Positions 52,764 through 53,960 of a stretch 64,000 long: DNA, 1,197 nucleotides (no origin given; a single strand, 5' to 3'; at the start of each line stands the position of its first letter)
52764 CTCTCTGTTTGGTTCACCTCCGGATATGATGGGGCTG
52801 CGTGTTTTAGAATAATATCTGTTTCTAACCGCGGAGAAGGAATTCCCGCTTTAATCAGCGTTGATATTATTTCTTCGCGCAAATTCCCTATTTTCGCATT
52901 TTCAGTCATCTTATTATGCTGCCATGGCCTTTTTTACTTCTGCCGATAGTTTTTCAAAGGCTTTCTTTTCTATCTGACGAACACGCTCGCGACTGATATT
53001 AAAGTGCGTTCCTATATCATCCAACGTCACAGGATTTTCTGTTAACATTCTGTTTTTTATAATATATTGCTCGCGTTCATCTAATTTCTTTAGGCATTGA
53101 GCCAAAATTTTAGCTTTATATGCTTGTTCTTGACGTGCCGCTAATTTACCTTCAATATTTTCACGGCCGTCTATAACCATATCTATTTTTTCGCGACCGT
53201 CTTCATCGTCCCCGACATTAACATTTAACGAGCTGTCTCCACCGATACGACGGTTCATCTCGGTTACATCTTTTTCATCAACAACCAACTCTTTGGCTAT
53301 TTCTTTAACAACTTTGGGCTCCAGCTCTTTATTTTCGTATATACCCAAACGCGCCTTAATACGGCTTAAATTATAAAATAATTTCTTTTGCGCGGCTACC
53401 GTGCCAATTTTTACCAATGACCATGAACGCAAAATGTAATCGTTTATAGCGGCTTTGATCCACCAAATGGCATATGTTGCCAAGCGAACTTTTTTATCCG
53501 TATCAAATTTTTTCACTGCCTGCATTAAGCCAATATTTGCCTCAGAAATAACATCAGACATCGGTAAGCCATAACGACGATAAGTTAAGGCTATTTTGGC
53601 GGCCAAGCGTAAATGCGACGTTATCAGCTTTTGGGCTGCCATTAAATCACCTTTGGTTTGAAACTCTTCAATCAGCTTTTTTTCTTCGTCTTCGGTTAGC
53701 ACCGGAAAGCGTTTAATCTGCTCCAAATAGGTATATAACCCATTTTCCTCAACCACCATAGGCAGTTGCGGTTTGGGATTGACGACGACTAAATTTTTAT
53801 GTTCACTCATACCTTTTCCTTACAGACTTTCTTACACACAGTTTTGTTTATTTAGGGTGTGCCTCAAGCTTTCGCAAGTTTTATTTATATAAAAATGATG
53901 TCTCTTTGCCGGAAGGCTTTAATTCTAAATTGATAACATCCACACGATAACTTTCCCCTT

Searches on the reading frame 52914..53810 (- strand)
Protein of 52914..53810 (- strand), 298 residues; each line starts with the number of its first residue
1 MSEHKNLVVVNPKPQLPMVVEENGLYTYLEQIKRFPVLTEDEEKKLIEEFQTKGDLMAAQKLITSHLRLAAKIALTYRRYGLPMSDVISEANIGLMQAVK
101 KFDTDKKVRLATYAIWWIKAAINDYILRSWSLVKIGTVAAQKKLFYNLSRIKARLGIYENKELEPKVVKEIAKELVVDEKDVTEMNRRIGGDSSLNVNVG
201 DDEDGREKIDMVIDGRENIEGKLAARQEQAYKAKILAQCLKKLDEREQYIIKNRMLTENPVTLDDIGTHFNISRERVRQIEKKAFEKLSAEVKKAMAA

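Call 101: find_encoding_contigs(protein=window:52914-53810:-, flank=10000, max_places=1)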
Protein window:52914-53810:- (298 aa): 22 contigs read that carry it; 1 place shown.
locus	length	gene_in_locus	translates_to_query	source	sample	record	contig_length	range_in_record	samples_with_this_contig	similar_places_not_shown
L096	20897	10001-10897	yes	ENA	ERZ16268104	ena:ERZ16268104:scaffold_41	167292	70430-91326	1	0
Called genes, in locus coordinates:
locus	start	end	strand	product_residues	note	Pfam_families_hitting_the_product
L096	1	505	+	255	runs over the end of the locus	PF00318:Ribosomal_S2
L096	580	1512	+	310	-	PF00889:EF_TS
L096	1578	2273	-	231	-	PF02146:SIR2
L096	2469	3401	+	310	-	PF03446:NAD_binding_2, PF03807:F420_oxidored, PF02153:PDH_N, PF20463:PDH_C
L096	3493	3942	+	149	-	PF05433:Rick_17kDa_Anti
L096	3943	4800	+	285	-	PF13641:Glyco_tranf_2_3, PF00535:Glycos_transf_2, PF10111:Glyco_tranf_2_2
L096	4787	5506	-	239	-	PF02146:SIR2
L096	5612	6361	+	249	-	PF05175:MTS (weak), PF13847:Methyltransf_31, PF02390:Methyltransf_4 (weak), PF13649:Methyltransf_25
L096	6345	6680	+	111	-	-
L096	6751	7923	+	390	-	-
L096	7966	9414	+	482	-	PF01336:tRNA_anti-codon, PF00152:tRNA-synt_2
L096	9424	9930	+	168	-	-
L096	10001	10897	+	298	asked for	PF04542:Sigma70_r2, PF04545:Sigma70_r4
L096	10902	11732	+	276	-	PF03602:Cons_hypoth95 (weak), PF01795:Methyltransf_5 (weak), PF05175:MTS, PF06325:PrmA, PF08241:Methyltransf_11 (weak), PF13649:Methyltransf_25, PF13847:Methyltransf_31, PF01170:UPF0020, +2 more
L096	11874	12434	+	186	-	PF13763:DUF4167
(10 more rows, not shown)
